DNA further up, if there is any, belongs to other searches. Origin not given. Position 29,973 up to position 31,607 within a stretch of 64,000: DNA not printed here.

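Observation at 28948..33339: Operon linking amidinotransferase-2, a cPGS-like P-loop protein and a tungsten-type aldehyde:ferredoxin oxidoreductase; no NAD-dependent aldehyde dehydrogenase in the island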

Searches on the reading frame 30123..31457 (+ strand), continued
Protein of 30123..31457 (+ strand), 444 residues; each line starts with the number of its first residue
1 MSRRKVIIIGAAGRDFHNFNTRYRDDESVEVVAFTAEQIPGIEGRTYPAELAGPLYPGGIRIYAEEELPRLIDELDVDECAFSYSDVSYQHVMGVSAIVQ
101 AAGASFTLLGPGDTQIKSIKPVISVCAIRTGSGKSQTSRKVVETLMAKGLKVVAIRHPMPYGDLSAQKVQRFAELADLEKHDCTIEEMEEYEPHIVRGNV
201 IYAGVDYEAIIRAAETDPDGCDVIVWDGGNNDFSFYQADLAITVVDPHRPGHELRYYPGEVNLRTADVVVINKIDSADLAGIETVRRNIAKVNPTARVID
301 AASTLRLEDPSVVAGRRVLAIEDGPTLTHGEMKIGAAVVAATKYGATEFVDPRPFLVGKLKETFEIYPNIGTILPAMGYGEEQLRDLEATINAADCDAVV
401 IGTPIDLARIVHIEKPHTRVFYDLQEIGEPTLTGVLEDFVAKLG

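Call 56: fold_search(model_id=the predicted structure, library=pdb)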
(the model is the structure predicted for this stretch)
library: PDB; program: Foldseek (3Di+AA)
matches with E <= 10: 1207; with E <= 0.001: 13
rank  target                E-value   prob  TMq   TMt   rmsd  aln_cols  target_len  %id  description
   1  8oru_AAA              1.9e-15  1.00  0.44  0.43  14.9       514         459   16  cyclic 2,3-diphosphoglycerate synthetase from the hyperthermophilic archaeon Methanothermus fervidus bound to 2,3-di (released 2023-12-06)
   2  8ork                  1.8e-14  1.00  0.43  0.42  16.3       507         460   16  cyclic 2,3-diphosphoglycerate synthetase from the hyperthermophilic archaeon Methanothermus fervidus (released 2023-12-06)
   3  4lkv_B                7.9e-08  1.00  0.41  0.56   7.0       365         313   14  Determinants of lipid substrate and membrane binding for the tetraacyldisaccharide-1-phosphate 4 -kinase LpxK (released 2014-07-09)
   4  4ehy                  1.9e-07  1.00  0.46  0.64   6.4       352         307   12  Crystal structure of LpxK from Aquifex aeolicus in complex with ADP/Mg2+ at 2.2 angstrom resolution (released 2012-08-29)
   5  4ehx                  3.5e-07  1.00  0.44  0.59   6.1       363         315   13  Crystal structure of LpxK from Aquifex aeolicus at 1.9 angstrom resolution (released 2012-08-29)
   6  4itn                  9.7e-07  1.00  0.42  0.57   6.7       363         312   13  Crystal structure of "compact P-loop" LpxK from Aquifex aeolicus in complex with chloride at 2.2 angstrom resolution (released 2013-04-03)
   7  4lkv_C                9.7e-07  1.00  0.42  0.57   7.8       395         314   14  Determinants of lipid substrate and membrane binding for the tetraacyldisaccharide-1-phosphate 4 -kinase LpxK (released 2014-07-09)
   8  4ehw                  3.1e-06  1.00  0.43  0.59   6.6       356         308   13  Crystal structure of LpxK from Aquifex aeolicus at 2.3 angstrom resolution (released 2012-08-29)
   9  2hf8_A                9.2e-05  1.00  0.27  0.53   5.6       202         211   19  Crystal structure of HypB from Methanocaldococcus jannaschii in the triphosphate form, in complex with zinc (released 2006-07-04)
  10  2hf8_B                1.0e-04  1.00  0.26  0.52   6.1       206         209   18  Crystal structure of HypB from Methanocaldococcus jannaschii in the triphosphate form, in complex with zinc (released 2006-07-04)
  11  7xrj                  7.4e-04  0.99  0.24  0.31  15.8       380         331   10  crystal structure of N-acetyltransferase DgcN-25328 (released 2023-02-01)
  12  2g0t_B                7.4e-04  0.96  0.18  0.23  13.5       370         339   13  Crystal structure of a putative nucleotide binding protein (tm0796) from Thermotoga maritima at 2.67 A resolution (released 2006-02-28)
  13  2wsm_A                8.2e-04  1.00  0.28  0.56   4.5       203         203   18  Crystal structure of Hydrogenase Maturation Factor HypB From Archaeoglobus Fulgidus (released 2010-09-22)
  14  4xc7_A                1.4e-03  0.99  0.25  0.12  16.8       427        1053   11  Isobutyryl-CoA mutase fused with bound butyryl-CoA and without cobalamin or GDP (apo-IcmF) (released 2015-02-11)
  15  8fve_A                2.7e-03  0.99  0.31  0.27  10.2       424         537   12  E coli. CTP synthase in complex with CTP (potassium malonate + 100 mM MgCl2) (released 2023-05-24)
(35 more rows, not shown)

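Call 66: find_homologous_proteins(query=P0139, max_evalue=1e-20)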
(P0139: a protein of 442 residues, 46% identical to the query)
Query P0139 (442 aa): 7847 proteins with E <= 1e-20 among 8000 candidates; the best 120 are listed.
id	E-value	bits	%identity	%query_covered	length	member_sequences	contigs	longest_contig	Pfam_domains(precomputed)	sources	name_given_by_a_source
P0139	4.4e-287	970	100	100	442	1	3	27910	PF10609.16,PF01656.30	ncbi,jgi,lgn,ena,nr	ncbi:MAG: GTPase [Crenarchaeota archaeon]|nr:GTPase [Thermoproteota archaeon]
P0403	2.7e-218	743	74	100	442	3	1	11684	PF01656.30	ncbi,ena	-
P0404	9.0e-165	567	59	99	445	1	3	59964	-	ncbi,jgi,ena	-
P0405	2.1e-164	566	60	95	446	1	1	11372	-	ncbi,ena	-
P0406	2.0e-163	562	58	98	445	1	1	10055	-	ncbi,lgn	ncbi:MAG: cyclic 2,3-diphosphoglycerate synthase [Pyrodictiaceae archaeon]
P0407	3.0e-163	562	59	99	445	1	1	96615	-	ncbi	-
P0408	3.2e-163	562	58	98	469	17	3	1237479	-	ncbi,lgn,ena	-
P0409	4.8e-162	558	58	98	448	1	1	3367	-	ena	-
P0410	6.8e-162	557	58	98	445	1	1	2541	-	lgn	-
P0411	1.0e-161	557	57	98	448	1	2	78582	-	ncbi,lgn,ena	-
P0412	2.2e-161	556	59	98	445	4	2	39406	-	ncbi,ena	-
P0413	3.7e-161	555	59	98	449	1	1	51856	-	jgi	jgi:predicted GTPase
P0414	5.6e-161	554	57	98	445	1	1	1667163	-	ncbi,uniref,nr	ncbi:cyclic 2,3-diphosphoglycerate synthase [Hyperthermus butylicus]|uniref:Universally conserved pr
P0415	2.5e-160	552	59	98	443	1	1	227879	-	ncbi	-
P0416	3.5e-160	552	59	98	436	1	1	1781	-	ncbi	-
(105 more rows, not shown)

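Call 69: find_encoding_contigs(protein=P0090, flank=8000, max_places=2)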
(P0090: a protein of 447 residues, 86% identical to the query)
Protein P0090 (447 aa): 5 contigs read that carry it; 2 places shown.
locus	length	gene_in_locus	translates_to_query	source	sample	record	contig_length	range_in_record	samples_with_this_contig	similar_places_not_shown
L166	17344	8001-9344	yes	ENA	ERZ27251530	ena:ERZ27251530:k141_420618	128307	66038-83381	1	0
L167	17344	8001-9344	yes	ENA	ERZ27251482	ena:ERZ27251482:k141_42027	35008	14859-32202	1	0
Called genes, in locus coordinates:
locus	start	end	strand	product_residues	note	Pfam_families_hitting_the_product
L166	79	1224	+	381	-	PF02515:CoA_transf_3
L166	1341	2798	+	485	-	PF00202:Aminotran_3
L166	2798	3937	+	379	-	-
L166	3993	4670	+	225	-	PF00440:TetR_N, PF17932:TetR_C_24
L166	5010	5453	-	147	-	-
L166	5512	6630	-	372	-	PF05222:AlaDh_PNT_N, PF01262:AlaDh_PNT_C, PF02826:2-Hacid_dh_C (weak)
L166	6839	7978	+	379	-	-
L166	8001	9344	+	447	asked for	-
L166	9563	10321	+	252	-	PF00106:adh_short, PF01370:Epimerase (weak), PF08659:KR, PF13561:adh_short_C2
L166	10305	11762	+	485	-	PF00202:Aminotran_3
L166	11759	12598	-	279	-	PF01694:Rhomboid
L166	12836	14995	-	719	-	PF18072:FGAR-AT_linker, PF00586:AIRS, PF02769:AIRS_C, PF00586:AIRS, PF02769:AIRS_C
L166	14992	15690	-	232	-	PF01965:DJ-1_PfpI (weak), PF07685:GATase_3, PF13507:GATase_5, PF00117:GATase (weak)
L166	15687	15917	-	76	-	PF02700:PurS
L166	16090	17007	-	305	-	PF01259:SAICAR_synt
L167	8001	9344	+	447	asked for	-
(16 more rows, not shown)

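Call 70: find_encoding_contigs(protein=P0082, flank=8000, max_places=2)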
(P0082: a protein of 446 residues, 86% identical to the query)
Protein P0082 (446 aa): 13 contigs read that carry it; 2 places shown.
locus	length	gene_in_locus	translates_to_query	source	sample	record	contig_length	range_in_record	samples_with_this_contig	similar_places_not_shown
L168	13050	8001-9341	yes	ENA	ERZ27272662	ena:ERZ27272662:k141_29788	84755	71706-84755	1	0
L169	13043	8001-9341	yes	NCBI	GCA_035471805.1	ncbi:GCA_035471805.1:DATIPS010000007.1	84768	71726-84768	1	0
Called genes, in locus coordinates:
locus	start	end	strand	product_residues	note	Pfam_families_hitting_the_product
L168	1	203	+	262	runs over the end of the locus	PF00528:BPD_transp_1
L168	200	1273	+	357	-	PF00005:ABC_tran, PF08402:TOBE_2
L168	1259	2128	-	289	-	PF01522:Polysacc_deac_1, PF10096:DUF2334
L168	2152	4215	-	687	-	PF00724:Oxidored_FMN, PF00890:FAD_binding_2 (faint), PF01134:GIDA (weak), PF03486:HI0933_like (weak), PF07992:Pyr_redox_2, PF12831:FAD_oxidored, PF13450:NAD_binding_8, PF22620:OYE-like_second_a-b, +1 more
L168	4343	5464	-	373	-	PF05222:AlaDh_PNT_N, PF03446:NAD_binding_2 (faint), PF01262:AlaDh_PNT_C, PF01488:Shikimate_DH (weak), PF02826:2-Hacid_dh_C (weak)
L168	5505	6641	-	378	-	PF00202:Aminotran_3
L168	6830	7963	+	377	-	-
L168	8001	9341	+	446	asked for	-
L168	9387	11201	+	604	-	PF02730:AFOR_N, PF01314:AFOR_C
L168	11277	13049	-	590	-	?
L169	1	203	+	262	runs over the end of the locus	PF00528:BPD_transp_1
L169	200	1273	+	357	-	PF00005:ABC_tran, PF08402:TOBE_2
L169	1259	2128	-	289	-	PF01522:Polysacc_deac_1, PF10096:DUF2334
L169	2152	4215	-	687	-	PF00724:Oxidored_FMN, PF00890:FAD_binding_2 (faint), PF01134:GIDA (weak), PF03486:HI0933_like (weak), PF07992:Pyr_redox_2, PF12831:FAD_oxidored, PF13450:NAD_binding_8, PF22620:OYE-like_second_a-b, +1 more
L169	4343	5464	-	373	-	PF05222:AlaDh_PNT_N, PF03446:NAD_binding_2 (faint), PF01262:AlaDh_PNT_C, PF01488:Shikimate_DH (weak), PF02826:2-Hacid_dh_C (weak)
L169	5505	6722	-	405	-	PF00202:Aminotran_3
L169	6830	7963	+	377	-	-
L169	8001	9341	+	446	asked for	-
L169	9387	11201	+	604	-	PF02730:AFOR_N, PF01314:AFOR_C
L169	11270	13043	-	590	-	PF03453:MoeA_N, PF00994:MoCF_biosynth, PF03454:MoeA_C, PF12727:PBP_like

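Call 71: find_encoding_contigs(protein=P0067, flank=8000, max_places=2)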
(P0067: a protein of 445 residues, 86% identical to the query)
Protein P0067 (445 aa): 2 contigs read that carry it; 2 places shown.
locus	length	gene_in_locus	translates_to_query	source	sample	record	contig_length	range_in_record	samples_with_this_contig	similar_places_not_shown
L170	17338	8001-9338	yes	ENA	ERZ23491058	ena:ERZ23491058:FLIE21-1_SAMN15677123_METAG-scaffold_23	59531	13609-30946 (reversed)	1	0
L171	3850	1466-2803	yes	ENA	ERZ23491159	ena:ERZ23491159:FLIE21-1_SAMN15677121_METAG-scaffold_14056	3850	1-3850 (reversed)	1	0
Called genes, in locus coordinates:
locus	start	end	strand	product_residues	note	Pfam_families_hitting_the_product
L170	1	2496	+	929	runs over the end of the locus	PF13271:DUF4062 (weak)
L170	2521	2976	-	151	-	-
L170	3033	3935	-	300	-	PF01545:Cation_efflux, PF16916:ZT_dimer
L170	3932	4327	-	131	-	PF01022:HTH_5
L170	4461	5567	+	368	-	PF01758:SBF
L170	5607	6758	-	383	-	PF06772:LtrA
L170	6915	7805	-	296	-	PF13676:TIR_2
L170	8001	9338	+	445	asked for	PF02492:cobW (weak)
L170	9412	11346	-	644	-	PF03453:MoeA_N, PF00994:MoCF_biosynth, PF03454:MoeA_C, PF12727:PBP_like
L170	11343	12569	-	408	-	PF03453:MoeA_N, PF00994:MoCF_biosynth, PF03454:MoeA_C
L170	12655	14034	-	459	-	PF01314:AFOR_C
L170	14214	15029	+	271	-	-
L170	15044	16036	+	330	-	PF01408:GFO_IDH_MocA, PF03807:F420_oxidored (weak), PF02894:GFO_IDH_MocA_C, PF22725:GFO_IDH_MocA_C3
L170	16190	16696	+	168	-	-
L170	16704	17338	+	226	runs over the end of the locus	PF11139:SfLAP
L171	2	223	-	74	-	?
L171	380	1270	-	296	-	PF13676:TIR_2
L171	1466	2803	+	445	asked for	PF02492:cobW (weak)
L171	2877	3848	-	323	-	?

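Call 74: search_protein_families(library=pfam, proteins=[L084:2820-3620:+, L084:3634-4806:+, L084:4913-5803:+, L084:6172-7935:+, L084:7944-8558:+, L085:4382-4924:+, L085:5908-6573:+, L087:2789-3472:+, L051:1314-2309:-, L051:2966-4141:+], max_evalue=0.0001)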
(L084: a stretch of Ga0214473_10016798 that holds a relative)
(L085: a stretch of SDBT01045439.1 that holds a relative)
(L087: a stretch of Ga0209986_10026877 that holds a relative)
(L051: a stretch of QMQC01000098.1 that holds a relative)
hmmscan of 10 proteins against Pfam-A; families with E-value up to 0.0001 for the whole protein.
L084:2820-3620:+ (266 aa): 1 family
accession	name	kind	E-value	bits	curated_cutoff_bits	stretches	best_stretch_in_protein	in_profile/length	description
PF00795.27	CN_hydrolase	-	3.4e-60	204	23.2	1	5-247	1-255/256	Carbon-nitrogen hydrolase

L084:3634-4806:+ (390 aa): 3 families
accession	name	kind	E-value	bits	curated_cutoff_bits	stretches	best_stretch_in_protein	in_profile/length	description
PF25137.1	ADH_Fe_C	-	4.7e-44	150.9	27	1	196-383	1-194/194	Fe-containing alcohol dehydrogenase family, C-terminal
PF00465.25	Fe-ADH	-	3.2e-43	147.7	31.3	1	11-185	2-168/168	Iron-containing alcohol dehydrogenase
PF13685.12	Fe-ADH_2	-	1.9e-08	34.9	28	1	40-118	20-96/149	Iron-containing alcohol dehydrogenase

L084:4913-5803:+ (296 aa): 0 families

L084:6172-7935:+ (587 aa): 7 families
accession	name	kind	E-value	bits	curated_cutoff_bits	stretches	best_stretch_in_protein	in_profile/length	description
PF00005.33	ABC_tran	-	8.6e-54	182.3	25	2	330-473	3-136/137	ABC transporter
PF13304.12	AAA_21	-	1.1e-15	59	27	1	429-508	221-303/304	AAA domain, putative AbiEii toxin, Type IV TA system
PF13476.12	AAA_23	-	4.2e-08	34.5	27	0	331-363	15-44/201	AAA domain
PF02463.25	SMC_N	-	5.9e-08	32.9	40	0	338-511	24-205/220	RecF/RecN/SMC N terminal domain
PF13401.12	AAA_22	-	2.5e-06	28.3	27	0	339-397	6-63/130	AAA domain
PF13555.12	AAA_29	-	3.1e-05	24.1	27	0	340-366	24-50/61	P-loop containing region of AAA domain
PF13175.12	AAA_15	-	4.5e-05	23.7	32.1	0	343-372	28-61/374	AAA ATPase domain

L084:7944-8558:+ (205 aa): 1 family
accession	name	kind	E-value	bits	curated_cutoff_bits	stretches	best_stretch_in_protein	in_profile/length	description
PF02361.21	CbiQ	-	1e-18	68.2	25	1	11-205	3-195/216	Cobalt transport protein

L085:4382-4924:+ (180 aa): 1 family
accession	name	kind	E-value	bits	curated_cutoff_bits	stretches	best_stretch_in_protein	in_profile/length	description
PF00171.27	Aldedh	-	1.8e-19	70.1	23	1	32-131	1-99/461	Aldehyde dehydrogenase family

L085:5908-6573:+ (222 aa): 2 families
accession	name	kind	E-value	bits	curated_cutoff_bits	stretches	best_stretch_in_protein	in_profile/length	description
PF19864.5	Radical_SAM_N2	-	1.1e-63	213.6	29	1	60-210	1-151/151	Radical SAM proteins, N-terminal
PF02310.24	B12-binding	-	8.6e-07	29.2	32.1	1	100-180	43-120/121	B12 binding domain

L087:2789-3472:+ (227 aa): 1 family
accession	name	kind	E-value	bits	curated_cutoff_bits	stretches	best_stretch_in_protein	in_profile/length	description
PF08352.17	oligo_HPY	-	2.8e-18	66.5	27.1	1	141-204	2-65/65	Oligopeptide/dipeptide transporter, C-terminal region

L051:1314-2309:- (331 aa): 0 families

L051:2966-4141:+ (391 aa): 2 families
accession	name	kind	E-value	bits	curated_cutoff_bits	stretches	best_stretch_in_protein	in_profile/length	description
PF00005.33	ABC_tran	-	1.1e-26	94.5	25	1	113-249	3-136/137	ABC transporter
PF13304.12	AAA_21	-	1.8e-11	45.1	27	1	219-279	235-298/304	AAA domain, putative AbiEii toxin, Type IV TA system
